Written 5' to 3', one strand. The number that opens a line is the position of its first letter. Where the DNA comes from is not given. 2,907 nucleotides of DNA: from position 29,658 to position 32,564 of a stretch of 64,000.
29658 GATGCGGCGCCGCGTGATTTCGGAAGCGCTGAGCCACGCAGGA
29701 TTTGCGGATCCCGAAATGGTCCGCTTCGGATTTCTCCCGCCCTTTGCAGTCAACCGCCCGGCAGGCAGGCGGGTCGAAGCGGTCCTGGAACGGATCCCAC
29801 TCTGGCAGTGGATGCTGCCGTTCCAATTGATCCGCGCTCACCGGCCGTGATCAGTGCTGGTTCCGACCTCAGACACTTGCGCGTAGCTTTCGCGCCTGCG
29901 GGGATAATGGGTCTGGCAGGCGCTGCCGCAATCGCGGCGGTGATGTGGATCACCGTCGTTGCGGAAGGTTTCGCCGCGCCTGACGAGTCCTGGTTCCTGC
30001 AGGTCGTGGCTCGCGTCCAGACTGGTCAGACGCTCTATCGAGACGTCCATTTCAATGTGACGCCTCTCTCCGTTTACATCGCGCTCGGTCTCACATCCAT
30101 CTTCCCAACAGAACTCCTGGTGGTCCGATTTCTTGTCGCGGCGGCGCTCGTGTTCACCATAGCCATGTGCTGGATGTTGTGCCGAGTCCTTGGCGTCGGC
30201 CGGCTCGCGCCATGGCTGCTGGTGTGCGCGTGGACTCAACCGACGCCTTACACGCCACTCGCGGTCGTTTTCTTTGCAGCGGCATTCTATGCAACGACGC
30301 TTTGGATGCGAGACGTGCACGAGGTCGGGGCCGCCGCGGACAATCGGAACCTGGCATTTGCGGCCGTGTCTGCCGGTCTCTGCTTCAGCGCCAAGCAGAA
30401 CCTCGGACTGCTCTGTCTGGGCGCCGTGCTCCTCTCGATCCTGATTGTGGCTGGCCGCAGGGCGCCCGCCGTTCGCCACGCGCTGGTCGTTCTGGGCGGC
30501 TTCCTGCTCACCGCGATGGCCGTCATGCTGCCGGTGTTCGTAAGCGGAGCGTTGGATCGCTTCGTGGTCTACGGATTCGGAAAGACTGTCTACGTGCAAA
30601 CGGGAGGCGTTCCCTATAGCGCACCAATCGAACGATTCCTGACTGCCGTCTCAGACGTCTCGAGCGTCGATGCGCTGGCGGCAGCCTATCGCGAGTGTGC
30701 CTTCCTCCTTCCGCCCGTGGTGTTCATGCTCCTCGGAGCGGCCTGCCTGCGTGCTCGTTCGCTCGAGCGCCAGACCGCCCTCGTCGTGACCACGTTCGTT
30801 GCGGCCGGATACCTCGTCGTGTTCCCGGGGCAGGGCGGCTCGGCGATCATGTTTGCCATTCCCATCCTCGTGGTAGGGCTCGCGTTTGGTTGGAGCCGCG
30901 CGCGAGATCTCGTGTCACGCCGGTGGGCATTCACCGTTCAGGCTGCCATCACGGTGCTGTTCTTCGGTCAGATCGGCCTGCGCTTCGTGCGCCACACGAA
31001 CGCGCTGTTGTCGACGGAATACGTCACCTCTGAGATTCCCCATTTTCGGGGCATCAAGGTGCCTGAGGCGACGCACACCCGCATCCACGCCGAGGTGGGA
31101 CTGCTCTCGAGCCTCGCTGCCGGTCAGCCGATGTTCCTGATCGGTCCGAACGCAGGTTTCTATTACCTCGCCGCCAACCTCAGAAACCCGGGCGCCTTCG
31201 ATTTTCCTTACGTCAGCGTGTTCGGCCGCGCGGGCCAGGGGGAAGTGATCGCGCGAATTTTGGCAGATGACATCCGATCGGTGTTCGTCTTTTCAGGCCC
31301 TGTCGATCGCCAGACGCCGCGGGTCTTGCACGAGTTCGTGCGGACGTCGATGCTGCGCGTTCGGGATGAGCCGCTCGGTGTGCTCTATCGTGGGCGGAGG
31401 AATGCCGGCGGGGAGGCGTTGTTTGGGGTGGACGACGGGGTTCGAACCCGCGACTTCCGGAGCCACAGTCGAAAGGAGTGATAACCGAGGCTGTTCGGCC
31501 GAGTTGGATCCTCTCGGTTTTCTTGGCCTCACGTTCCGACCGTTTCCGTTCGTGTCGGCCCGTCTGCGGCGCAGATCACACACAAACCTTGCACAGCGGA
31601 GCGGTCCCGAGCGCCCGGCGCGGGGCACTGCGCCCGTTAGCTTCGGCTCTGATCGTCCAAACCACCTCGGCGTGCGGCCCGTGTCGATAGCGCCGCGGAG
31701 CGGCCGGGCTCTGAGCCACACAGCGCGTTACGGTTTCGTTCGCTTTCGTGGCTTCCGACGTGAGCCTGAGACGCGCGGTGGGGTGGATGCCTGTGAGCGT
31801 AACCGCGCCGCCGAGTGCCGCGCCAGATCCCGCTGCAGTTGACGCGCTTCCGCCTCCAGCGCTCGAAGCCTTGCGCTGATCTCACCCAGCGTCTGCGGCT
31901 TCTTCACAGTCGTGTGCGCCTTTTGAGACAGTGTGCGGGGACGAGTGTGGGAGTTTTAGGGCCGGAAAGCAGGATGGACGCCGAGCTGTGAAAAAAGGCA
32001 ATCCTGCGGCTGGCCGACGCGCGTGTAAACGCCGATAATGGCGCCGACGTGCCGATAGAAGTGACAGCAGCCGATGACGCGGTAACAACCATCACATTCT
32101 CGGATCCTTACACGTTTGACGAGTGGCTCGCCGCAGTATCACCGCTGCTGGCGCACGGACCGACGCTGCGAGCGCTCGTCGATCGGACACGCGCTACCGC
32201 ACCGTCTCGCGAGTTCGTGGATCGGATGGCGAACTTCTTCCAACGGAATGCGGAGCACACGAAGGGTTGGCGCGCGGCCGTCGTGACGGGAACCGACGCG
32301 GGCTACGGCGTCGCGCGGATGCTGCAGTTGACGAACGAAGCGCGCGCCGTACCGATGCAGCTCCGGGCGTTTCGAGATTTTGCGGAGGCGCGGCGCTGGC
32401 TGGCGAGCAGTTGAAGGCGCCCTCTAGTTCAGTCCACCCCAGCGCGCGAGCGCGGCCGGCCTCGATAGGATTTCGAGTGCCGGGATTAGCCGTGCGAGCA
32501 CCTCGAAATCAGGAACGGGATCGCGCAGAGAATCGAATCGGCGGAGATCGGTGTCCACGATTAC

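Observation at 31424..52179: ~20.7 kb integrative island in tRNA-His, bounded by 47-bp direct repeats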

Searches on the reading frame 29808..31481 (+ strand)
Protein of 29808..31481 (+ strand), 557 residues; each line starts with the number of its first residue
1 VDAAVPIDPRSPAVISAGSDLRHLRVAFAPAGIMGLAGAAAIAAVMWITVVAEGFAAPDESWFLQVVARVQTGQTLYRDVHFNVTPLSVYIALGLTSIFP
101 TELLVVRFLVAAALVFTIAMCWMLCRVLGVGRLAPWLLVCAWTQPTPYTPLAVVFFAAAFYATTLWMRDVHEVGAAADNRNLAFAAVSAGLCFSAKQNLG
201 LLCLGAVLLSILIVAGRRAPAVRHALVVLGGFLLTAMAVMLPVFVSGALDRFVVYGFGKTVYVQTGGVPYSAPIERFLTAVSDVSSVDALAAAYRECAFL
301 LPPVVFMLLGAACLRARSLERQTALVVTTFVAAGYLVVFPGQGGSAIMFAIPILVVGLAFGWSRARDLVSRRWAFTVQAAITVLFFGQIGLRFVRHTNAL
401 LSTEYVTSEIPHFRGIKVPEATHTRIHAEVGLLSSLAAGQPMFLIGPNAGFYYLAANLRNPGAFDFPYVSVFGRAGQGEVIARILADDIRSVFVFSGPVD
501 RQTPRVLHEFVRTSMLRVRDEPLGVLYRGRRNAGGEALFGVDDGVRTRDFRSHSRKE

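Call 7: search_protein_families(library=pfam, proteins=[window:29808-31481:+], max_evalue=0.01)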
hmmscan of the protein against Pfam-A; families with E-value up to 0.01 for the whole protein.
window:29808-31481:+ (557 aa): 0 families

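Call 12: search_protein_families(library=ncbifam, proteins=[window:29808-31481:+], max_evalue=0.01)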
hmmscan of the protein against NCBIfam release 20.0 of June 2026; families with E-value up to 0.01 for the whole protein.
window:29808-31481:+ (557 aa): 0 families

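Call 13: find_homologous_proteins(query=window:29808-31481:+)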
Query window:29808-31481:+ (557 aa): 71 proteins with E <= 0.001 among 8000 candidates.
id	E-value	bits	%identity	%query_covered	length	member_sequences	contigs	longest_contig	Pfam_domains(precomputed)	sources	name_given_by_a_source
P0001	0.0e+0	1097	94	94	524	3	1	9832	-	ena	-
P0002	6.9e-205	700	66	87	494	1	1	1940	-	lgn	-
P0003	8.2e-193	660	64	88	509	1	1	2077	-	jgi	jgi:hypothetical protein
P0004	1.4e-187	643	63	90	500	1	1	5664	-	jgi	jgi:hypothetical protein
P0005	1.7e-186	639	63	88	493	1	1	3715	-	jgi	jgi:hypothetical protein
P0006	6.4e-183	628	60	89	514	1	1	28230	-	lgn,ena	-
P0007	2.9e-179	615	59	89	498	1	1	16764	-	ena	-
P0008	1.2e-173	597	58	89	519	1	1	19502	-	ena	-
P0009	1.4e-173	597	57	88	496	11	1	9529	-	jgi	jgi:hypothetical protein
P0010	1.5e-172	593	59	86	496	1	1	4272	-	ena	-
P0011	8.8e-172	591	58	88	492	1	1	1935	-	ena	-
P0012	1.1e-169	584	58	86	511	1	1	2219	-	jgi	jgi:hypothetical protein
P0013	1.1e-168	581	58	88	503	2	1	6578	PF13231.13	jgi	jgi:hypothetical protein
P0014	4.9e-165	569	56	88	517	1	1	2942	-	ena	-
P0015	1.4e-157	544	53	90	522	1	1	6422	-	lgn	-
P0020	8.0e-83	297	36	86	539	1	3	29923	PF13231.13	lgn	-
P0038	7.7e-60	221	34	92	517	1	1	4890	PF13231.13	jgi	jgi:hypothetical protein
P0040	3.7e-58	216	35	83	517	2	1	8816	PF13231.13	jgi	jgi:hypothetical protein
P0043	7.0e-56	208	34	84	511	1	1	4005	PF13231.13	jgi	jgi:hypothetical protein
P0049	5.3e-54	202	34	89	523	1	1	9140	PF13231.13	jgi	jgi:4-amino-4-deoxy-L-arabinose transferase-like glycosyltransferase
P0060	1.3e-45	174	34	90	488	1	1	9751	PF13231.13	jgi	jgi:hypothetical protein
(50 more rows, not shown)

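Call 15: find_encoding_contigs(protein=P0001, flank=10000)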
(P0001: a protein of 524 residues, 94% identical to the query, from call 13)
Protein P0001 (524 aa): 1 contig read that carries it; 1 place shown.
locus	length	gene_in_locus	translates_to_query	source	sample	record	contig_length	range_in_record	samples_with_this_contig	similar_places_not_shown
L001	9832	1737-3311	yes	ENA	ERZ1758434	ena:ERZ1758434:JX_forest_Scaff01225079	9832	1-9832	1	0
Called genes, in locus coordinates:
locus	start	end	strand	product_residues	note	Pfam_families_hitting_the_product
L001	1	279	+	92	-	?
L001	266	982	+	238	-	PF00535:Glycos_transf_2, PF13641:Glyco_tranf_2_3 (weak)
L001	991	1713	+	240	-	PF02353:CMAS (weak), PF13489:Methyltransf_23, PF01209:Ubie_methyltran (weak), PF13847:Methyltransf_31, PF08241:Methyltransf_11, PF08242:Methyltransf_12, PF13649:Methyltransf_25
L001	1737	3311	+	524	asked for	-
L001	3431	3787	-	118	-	-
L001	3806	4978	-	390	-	-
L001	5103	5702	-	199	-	-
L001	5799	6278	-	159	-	-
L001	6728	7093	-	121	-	-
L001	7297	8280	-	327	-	PF00990:GGDEF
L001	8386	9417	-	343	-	PF13581:HATPase_c_2, PF02518:HATPase_c (weak), PF07228:SpoIIE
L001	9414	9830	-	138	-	?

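Call 19: search_protein_families(library=pfam, proteins=[L001:3431-3787:-, L001:3806-4978:-, L001:5103-5702:-, L001:5799-6278:-, L001:6728-7093:-], max_evalue=0.1)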
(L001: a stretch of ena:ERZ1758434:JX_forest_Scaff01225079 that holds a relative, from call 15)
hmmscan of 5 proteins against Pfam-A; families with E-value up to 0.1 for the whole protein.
L001:3431-3787:- (118 aa): 2 families
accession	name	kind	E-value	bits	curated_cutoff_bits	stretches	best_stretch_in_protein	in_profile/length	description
PF19686.4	DUF6188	-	0.007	17.1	27.1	1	14-108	6-98/121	Family of unknown function (DUF6188)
PF06052.18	3-HAO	-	0.087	12.9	25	0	83-118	53-86/151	3-hydroxyanthranilic acid dioxygenase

L001:3806-4978:- (390 aa): 0 families

L001:5103-5702:- (199 aa): 0 families

L001:5799-6278:- (159 aa): 1 family
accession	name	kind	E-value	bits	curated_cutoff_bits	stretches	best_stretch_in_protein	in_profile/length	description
PF10086.14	YhfC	-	0.067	13.1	24.2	1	25-115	24-115/222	YhfC intramembrane metalloprotease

L001:6728-7093:- (121 aa): 1 family
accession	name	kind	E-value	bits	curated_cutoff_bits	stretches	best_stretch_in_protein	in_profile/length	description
PF00589.27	Phage_integrase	-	0.037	14.2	27.1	1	6-64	47-107/172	Phage integrase family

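Call 22: find_encoding_contigs(protein=P0006, flank=10000, max_places=3)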
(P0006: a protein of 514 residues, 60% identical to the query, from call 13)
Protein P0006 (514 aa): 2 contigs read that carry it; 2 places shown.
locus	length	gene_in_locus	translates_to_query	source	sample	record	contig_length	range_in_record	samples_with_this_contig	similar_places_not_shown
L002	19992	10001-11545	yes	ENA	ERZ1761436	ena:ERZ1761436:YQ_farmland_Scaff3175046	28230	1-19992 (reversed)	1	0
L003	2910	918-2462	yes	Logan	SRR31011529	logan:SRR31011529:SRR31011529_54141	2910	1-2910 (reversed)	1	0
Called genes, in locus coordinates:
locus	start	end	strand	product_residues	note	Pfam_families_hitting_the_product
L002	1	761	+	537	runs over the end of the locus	PF05960:DUF885 (weak)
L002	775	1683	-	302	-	PF07992:Pyr_redox_2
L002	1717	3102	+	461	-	PF01663:Phosphodiest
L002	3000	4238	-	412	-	PF00990:GGDEF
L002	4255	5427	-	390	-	-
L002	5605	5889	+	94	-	PF01985:CRS1_YhbY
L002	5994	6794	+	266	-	PF05401:NodS (weak), PF13489:Methyltransf_23, PF01209:Ubie_methyltran, PF13847:Methyltransf_31, PF08241:Methyltransf_11, PF08242:Methyltransf_12, PF13649:Methyltransf_25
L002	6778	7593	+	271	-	PF03328:HpcH_HpaI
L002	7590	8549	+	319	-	PF00106:adh_short (faint), PF01073:3Beta_HSD, PF01370:Epimerase, PF02719:Polysacc_synt_2, PF04321:RmlD_sub_bind, PF16363:GDP_Man_Dehyd, PF13460:NAD_binding_10, PF07993:NAD_binding_4 (weak)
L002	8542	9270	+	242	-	PF00535:Glycos_transf_2, PF13641:Glyco_tranf_2_3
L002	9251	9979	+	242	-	PF13489:Methyltransf_23, PF01209:Ubie_methyltran (weak), PF13649:Methyltransf_25, PF13847:Methyltransf_31, PF08241:Methyltransf_11, PF08242:Methyltransf_12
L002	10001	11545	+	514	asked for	-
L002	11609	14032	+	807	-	PF12704:MacB_PCD, PF02687:FtsX, PF12704:MacB_PCD, PF02687:FtsX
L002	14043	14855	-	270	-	PF13564:DoxX_2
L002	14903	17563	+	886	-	PF12704:MacB_PCD, PF02687:FtsX, PF12704:MacB_PCD, PF02687:FtsX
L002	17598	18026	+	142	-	PF12893:Lumazine_bd_2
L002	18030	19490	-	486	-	PF02696:SelO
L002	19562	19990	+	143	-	?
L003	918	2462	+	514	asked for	-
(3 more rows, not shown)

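Call 23: find_encoding_contigs(protein=P0008, flank=10000, max_places=3)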
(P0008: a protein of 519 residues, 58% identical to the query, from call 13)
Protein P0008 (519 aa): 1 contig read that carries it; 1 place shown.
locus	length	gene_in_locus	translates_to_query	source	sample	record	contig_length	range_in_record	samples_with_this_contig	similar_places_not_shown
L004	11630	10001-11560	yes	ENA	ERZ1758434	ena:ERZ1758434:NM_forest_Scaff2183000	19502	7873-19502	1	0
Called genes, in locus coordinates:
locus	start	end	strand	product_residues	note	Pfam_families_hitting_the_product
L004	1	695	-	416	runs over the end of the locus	PF01209:Ubie_methyltran, PF13489:Methyltransf_23, PF13847:Methyltransf_31, PF08241:Methyltransf_11, PF08242:Methyltransf_12, PF13649:Methyltransf_25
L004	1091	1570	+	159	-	-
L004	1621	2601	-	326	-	PF00092:VWA, PF13519:VWA_2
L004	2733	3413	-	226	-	-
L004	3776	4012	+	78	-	-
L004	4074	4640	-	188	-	-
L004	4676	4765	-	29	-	-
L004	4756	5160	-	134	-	PF11969:DcpS_C (weak), PF01230:HIT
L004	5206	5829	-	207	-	PF13505:OMP_b-brl (weak), PF13568:OMP_b-brl_2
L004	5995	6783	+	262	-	PF13489:Methyltransf_23, PF01209:Ubie_methyltran, PF13847:Methyltransf_31, PF08241:Methyltransf_11, PF08242:Methyltransf_12, PF13649:Methyltransf_25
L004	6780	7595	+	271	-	PF03328:HpcH_HpaI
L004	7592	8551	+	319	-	PF00106:adh_short (faint), PF01073:3Beta_HSD, PF01370:Epimerase, PF02719:Polysacc_synt_2 (weak), PF04321:RmlD_sub_bind, PF16363:GDP_Man_Dehyd, PF07993:NAD_binding_4, PF13460:NAD_binding_10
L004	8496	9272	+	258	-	PF13641:Glyco_tranf_2_3 (weak), PF00535:Glycos_transf_2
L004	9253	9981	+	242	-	PF02353:CMAS (weak), PF13489:Methyltransf_23, PF01209:Ubie_methyltran (weak), PF13649:Methyltransf_25, PF13847:Methyltransf_31, PF08241:Methyltransf_11, PF08242:Methyltransf_12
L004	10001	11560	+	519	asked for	-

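Call 24: find_encoding_contigs(protein=P0007, flank=10000, max_places=3)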
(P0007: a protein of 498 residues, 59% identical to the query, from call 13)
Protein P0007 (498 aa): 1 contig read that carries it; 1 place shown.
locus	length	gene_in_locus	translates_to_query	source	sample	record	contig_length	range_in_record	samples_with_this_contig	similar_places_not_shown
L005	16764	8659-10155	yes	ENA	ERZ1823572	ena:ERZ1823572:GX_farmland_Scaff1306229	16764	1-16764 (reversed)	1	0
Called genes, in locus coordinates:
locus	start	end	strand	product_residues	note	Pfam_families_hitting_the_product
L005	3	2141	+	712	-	?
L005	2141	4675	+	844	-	PF00144:Beta-lactamase, PF07969:Amidohydro_3, PF01979:Amidohydro_1 (weak)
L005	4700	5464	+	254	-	PF13489:Methyltransf_23, PF01209:Ubie_methyltran, PF13649:Methyltransf_25, PF13847:Methyltransf_31, PF08241:Methyltransf_11, PF08242:Methyltransf_12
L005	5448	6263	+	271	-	PF03328:HpcH_HpaI (weak)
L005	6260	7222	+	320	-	PF01073:3Beta_HSD, PF01370:Epimerase, PF02719:Polysacc_synt_2 (weak), PF04321:RmlD_sub_bind, PF16363:GDP_Man_Dehyd, PF13460:NAD_binding_10 (weak), PF07993:NAD_binding_4 (weak)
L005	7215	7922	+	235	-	PF00535:Glycos_transf_2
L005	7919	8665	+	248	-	PF01209:Ubie_methyltran, PF13489:Methyltransf_23, PF13649:Methyltransf_25, PF13847:Methyltransf_31, PF08241:Methyltransf_11, PF08242:Methyltransf_12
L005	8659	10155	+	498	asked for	-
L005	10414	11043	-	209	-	PF02230:Abhydrolase_2, PF12146:Hydrolase_4, PF01738:DLH (weak)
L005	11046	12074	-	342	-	PF13464:RodZ_C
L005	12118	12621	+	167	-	PF04542:Sigma70_r2, PF08281:Sigma70_r4_2, PF04545:Sigma70_r4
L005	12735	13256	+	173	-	-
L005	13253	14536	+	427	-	-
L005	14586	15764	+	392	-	PF00989:PAS, PF08448:PAS_4, PF13188:PAS_8 (weak), PF13426:PAS_9, PF08447:PAS_3 (weak), PF00512:HisKA, PF02518:HATPase_c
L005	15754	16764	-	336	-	?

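Call 25: find_related_loci(query=window:29919-31400:+, collection=genome_contigs, flank=10000)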
Query window:29919-31400:+ (494 aa) in genome_contigs; peptide patterns used: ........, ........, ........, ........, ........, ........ (x = any residue, [..] = any of these).
159 stretches matched a pattern, but none encodes a relative of the query by tblastn (E <= 1e-3).

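Call 26: find_related_loci(query=A1, collection=genome_contigs, flank=10000)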
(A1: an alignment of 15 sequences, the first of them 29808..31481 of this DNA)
Query A1 (557 aa) in genome_contigs; peptide patterns used: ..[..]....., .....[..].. (x = any residue, [..] = any of these).
80 stretches matched a pattern; 47 encode a relative of the query (tblastn E <= 1e-3); 46 distinct loci.
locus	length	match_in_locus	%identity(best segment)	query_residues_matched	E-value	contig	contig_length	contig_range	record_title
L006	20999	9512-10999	38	3-515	4e-77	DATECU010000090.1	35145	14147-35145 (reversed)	MAG TPA_asm: Vicinamibacteria bacterium isolate SMAG_U8280 k141_2708538, whole genome shotgun sequence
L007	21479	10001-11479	34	51-531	2e-64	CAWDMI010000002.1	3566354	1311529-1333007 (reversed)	MAG: uncultured delta proteobacterium isolate MFD04944.bin.2.54 genome assembly, contig: contig_25315, whole genome shot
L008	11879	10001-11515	33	36-528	4e-61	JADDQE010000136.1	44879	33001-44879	MAG: bacterium isolate LB3_2 AB19_LB3_86_length_44906_cov_56, whole genome shotgun sequence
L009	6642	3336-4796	38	52-530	8e-59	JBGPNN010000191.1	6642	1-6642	MAG: bacterium isolate OBJ_0618_7090110_213 k141_3231726_length_6642_cov_18.1269, whole genome shotgun sequence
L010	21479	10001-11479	31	51-528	3e-58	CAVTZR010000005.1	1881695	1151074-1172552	MAG: uncultured Chloroflexia bacterium isolate MFD04408.bin.2.195 genome assembly, contig: contig_36052, whole genome sh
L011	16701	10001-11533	32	54-531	1e-55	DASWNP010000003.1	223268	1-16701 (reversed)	MAG TPA_asm: Pyrinomonadaceae bacterium isolate SMAG_U3417 k141_283256, whole genome shotgun sequence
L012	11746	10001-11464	34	51-531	1e-52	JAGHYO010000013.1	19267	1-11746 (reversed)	MAG: Thermoflexus sp. isolate 629H.11 NODE_440_length_19267_cov_20.018686, whole genome shotgun sequence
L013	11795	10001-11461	32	51-530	3e-50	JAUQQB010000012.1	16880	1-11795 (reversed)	MAG: Chloroflexota bacterium isolate JZ-3.bins.34.201901 NODE_2898_length_16880_cov_3.077121, whole genome shotgun seque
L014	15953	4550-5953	30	39-524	2e-48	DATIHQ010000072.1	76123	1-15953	MAG TPA_asm: Chlamydiales bacterium isolate SMAG_U15642 k141_338825, whole genome shotgun sequence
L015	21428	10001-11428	32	59-530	6e-46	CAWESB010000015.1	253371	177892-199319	MAG: uncultured Actinomycetes bacterium isolate MFD05088.bin.1.118 genome assembly, contig: contig_39883, whole genome s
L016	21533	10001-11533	28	35-529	1e-45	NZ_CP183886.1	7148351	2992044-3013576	Candidatus Pristimantibacillus sp. PTI5 chromosome, complete genome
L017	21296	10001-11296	31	59-480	1e-43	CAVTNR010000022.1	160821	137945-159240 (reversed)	MAG: uncultured bacterium isolate MFD04716.bin.3.7 genome assembly, contig: contig_63893, whole genome shotgun sequence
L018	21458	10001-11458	29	38-528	4e-40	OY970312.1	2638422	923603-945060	MAG: uncultured Thermoleophilia bacterium isolate MFD02242.bin.2.62 genome assembly, chromosome: 1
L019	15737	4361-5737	32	58-515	2e-39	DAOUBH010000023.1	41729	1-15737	MAG TPA_asm: Chloroflexota bacterium isolate H68_718 k101_415012, whole genome shotgun sequence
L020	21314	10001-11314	31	53-494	1e-38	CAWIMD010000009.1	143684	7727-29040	MAG: Vicinamibacteria bacterium isolate MFD04944.bin.1.72 genome assembly, contig: contig_81744, whole genome shotgun se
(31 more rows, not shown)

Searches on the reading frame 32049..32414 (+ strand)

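Call 8: search_protein_families(library=pfam, proteins=[window:32049-32414:+], max_evalue=0.01)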
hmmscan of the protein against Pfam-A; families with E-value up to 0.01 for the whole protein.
window:32049-32414:+ (121 aa): 1 family
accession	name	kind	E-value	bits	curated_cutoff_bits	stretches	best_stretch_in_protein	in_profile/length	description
PF11964.13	SpoIIAA-like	-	0.00056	21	25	1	24-119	16-106/106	SpoIIAA-like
